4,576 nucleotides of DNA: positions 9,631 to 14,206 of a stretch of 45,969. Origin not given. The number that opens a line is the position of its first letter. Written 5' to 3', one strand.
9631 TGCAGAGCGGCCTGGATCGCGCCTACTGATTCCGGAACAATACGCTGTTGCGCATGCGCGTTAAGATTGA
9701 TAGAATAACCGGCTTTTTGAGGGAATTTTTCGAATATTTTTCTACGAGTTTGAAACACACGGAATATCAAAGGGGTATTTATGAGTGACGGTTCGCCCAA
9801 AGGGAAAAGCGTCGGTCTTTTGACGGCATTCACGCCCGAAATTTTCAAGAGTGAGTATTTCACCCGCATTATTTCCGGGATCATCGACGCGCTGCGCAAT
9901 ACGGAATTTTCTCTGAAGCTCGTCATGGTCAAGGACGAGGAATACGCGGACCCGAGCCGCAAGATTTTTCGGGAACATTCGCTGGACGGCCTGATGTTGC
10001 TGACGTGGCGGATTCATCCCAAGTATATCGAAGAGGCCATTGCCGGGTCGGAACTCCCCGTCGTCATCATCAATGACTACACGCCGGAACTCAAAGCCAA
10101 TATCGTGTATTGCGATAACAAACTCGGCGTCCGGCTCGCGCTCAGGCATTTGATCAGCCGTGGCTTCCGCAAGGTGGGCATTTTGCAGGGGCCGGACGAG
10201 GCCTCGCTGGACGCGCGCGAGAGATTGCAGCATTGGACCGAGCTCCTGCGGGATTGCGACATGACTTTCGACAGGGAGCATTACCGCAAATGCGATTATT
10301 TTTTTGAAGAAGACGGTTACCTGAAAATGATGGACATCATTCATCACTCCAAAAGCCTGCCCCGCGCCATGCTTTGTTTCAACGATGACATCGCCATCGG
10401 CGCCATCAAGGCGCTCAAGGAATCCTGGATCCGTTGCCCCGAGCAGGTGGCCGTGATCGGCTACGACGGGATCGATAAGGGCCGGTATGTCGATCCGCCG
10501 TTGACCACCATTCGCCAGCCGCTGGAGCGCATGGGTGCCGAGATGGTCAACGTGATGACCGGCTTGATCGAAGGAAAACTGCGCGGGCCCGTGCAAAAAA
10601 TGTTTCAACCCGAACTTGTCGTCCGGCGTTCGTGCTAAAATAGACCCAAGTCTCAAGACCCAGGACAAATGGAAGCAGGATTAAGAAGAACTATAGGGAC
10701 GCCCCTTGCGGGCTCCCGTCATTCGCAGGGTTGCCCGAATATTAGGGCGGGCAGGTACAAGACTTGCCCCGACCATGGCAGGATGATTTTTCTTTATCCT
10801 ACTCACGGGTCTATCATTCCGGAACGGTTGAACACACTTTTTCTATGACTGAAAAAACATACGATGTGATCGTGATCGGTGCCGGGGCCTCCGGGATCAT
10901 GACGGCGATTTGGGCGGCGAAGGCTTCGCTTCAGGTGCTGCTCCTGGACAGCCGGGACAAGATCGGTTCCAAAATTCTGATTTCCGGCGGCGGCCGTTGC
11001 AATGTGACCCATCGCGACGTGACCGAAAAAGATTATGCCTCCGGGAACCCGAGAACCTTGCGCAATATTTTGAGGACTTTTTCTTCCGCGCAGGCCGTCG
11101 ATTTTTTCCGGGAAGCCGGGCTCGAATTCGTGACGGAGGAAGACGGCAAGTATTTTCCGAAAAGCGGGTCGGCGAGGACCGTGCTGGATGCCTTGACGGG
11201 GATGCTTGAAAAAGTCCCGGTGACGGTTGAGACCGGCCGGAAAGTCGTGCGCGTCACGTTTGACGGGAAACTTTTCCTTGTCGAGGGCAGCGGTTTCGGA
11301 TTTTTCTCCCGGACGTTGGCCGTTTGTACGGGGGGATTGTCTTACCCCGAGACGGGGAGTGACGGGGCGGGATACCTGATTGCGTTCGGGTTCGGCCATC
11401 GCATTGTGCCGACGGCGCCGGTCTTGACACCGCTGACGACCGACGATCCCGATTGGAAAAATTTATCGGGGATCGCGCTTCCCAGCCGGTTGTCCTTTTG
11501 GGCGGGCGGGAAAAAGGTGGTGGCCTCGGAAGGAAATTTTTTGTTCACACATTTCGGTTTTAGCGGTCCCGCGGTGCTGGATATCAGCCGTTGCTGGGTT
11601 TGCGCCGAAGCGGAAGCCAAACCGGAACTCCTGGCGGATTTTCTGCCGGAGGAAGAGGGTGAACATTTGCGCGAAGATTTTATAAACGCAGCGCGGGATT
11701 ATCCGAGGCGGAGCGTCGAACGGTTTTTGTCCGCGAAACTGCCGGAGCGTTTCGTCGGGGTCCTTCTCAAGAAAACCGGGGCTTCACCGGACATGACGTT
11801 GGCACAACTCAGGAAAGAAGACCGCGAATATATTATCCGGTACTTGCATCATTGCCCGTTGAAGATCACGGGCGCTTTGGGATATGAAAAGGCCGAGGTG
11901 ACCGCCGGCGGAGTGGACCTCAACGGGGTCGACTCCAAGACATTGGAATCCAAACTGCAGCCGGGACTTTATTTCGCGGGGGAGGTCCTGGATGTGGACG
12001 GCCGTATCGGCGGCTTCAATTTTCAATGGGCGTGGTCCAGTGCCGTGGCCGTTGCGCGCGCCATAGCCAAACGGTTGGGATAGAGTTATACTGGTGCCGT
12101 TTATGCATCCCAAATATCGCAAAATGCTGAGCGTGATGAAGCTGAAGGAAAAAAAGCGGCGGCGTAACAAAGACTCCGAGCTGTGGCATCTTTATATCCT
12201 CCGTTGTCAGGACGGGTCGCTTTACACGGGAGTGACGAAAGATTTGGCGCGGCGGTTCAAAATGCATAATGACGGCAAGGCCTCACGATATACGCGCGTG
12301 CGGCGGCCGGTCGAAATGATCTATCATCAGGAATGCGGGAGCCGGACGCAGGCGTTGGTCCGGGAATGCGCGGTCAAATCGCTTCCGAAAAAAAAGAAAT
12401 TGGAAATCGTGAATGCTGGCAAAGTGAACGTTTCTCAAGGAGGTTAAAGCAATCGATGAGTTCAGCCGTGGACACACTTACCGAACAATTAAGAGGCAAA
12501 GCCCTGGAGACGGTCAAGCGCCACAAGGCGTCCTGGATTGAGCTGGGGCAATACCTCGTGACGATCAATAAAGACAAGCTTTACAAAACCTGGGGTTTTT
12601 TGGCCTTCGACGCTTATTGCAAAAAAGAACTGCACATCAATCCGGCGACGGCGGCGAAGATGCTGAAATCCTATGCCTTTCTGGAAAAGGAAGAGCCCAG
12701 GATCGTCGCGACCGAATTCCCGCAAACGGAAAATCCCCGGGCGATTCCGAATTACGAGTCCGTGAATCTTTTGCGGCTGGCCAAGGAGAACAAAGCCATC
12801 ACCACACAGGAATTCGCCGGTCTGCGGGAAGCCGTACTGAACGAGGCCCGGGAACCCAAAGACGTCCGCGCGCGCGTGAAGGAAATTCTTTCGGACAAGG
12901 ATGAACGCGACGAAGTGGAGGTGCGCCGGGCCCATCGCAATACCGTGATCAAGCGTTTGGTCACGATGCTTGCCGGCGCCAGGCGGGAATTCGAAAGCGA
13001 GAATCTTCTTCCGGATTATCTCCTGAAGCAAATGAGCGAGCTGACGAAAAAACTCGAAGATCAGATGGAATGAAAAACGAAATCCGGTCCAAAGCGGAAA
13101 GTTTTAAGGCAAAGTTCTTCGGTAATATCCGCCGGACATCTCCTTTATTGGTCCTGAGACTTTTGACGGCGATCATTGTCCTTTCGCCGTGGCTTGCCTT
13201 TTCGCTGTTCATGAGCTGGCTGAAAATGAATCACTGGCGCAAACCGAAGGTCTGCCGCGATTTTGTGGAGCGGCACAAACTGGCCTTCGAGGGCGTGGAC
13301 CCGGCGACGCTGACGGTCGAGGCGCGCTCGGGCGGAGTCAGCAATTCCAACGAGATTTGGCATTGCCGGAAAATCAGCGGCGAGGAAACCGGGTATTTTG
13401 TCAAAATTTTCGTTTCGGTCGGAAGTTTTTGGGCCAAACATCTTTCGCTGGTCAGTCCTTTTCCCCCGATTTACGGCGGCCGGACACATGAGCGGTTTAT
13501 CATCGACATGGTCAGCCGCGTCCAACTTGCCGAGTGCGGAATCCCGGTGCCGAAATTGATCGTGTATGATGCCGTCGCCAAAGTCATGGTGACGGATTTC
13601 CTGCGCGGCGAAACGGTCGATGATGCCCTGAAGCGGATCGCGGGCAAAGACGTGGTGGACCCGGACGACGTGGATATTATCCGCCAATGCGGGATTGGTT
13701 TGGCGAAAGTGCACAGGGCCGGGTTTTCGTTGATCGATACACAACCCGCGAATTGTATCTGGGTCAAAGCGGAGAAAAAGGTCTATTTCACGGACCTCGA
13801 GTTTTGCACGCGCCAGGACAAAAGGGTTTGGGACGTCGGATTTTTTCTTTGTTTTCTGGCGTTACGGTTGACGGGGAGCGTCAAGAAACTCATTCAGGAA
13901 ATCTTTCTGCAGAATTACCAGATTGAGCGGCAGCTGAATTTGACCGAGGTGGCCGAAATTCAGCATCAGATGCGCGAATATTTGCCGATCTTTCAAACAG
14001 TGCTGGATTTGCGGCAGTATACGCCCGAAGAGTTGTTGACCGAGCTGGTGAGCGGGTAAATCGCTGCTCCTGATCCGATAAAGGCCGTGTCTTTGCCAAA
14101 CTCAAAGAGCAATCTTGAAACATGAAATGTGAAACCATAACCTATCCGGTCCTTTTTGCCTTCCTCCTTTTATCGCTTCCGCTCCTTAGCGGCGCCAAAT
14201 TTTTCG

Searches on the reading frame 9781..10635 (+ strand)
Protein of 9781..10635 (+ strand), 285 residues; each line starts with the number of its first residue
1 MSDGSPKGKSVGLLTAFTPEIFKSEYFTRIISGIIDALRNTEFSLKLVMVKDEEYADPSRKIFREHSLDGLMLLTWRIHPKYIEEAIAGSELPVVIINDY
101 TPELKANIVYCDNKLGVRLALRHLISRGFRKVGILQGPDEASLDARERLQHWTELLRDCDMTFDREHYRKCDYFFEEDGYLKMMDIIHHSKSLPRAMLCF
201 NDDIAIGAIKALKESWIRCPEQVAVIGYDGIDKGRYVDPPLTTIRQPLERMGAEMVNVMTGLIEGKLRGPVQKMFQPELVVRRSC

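Call 20: search_protein_families(library=pfam, proteins=[window:9781-10635:+], max_evalue=0.0001)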
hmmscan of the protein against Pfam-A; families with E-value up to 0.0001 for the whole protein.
window:9781-10635:+ (285 aa): 2 families
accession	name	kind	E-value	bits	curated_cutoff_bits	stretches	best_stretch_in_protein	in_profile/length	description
PF13377.12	Peripla_BP_3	-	9.6e-30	104.3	26.5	1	122-285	2-167/167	Periplasmic binding protein-like domain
PF00532.27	Peripla_BP_1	-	1.1e-17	64.9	22.2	1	23-263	12-261/281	Periplasmic binding proteins and sugar binding domain of LacI family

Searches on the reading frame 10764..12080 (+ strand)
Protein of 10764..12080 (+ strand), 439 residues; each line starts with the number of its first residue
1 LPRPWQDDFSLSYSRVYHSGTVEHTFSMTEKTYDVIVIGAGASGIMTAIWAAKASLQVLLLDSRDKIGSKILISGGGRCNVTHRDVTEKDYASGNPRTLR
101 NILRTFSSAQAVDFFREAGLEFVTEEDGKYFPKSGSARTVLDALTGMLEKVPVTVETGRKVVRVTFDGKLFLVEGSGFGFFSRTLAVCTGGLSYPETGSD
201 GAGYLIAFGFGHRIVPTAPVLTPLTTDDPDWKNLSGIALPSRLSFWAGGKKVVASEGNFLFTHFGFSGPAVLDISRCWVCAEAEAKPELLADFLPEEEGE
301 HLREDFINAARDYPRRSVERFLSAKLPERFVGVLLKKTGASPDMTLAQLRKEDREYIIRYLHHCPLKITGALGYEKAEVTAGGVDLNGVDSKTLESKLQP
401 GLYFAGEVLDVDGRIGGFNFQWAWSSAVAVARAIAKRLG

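Call 8: search_protein_families(library=pfam, proteins=[window:10764-12080:+], max_evalue=0.001)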
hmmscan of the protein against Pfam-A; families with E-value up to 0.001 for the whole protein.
window:10764-12080:+ (439 aa): 10 families
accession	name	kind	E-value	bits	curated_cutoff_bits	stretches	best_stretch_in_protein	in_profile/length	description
PF03486.20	HI0933_like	-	6.5e-75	252.2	50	1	34-432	2-243/244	HI0933-like protein Rossmann domain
PF22780.1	HI0933_like_1st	-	3.1e-33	115.4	27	1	219-379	2-165/165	HI0933-like protein barrel and H2TH domain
PF00890.30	FAD_binding_2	-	1.2e-09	38.3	20.4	1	34-146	1-119/414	FAD binding domain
PF12831.13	FAD_oxidored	-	7.6e-08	32.5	27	1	34-168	1-118/416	FAD dependent oxidoreductase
PF01266.30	DAO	-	1.7e-07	31.5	27.9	1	34-69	1-36/353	FAD dependent oxidoreductase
PF13738.12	Pyr_redox_3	-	5.1e-06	26.4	30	0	36-69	1-34/305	Pyridine nucleotide-disulphide oxidoreductase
PF01134.28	GIDA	-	1.1e-05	25.1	22.1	0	34-67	1-35/391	Glucose inhibited division protein A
PF07992.20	Pyr_redox_2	-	8.6e-05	22.5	26.1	1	33-143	1-58/291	Pyridine nucleotide-disulphide oxidoreductase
PF13450.12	NAD_binding_8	-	0.00012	22.7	21.9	1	37-69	1-33/68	NAD(P)-binding Rossmann-like domain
PF22645.1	GKRP_SIS_N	-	0.00043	20.4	27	1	22-96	6-79/113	Glucokinase regulatory protein N-terminal SIS domain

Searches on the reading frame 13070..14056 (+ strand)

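Call 8: search_protein_families(library=pfam, proteins=[window:13070-14056:+], max_evalue=0.001)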
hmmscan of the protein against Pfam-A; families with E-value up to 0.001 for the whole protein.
window:13070-14056:+ (329 aa): 0 families

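Call 55: search_protein_families(library=padloc, proteins=[window:13070-14056:+], max_evalue=0.01)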
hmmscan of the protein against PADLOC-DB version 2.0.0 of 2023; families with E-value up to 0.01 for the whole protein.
window:13070-14056:+ (329 aa): 1 family
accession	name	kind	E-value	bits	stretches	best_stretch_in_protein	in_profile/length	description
PDLC04053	PD-T4-6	-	0.00052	17.6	1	173-246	86-158/311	-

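Call 56: search_protein_families(library=phrogs, proteins=[window:13070-14056:+], max_evalue=0.01)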
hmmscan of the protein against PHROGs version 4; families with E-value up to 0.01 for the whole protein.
window:13070-14056:+ (329 aa): 0 families
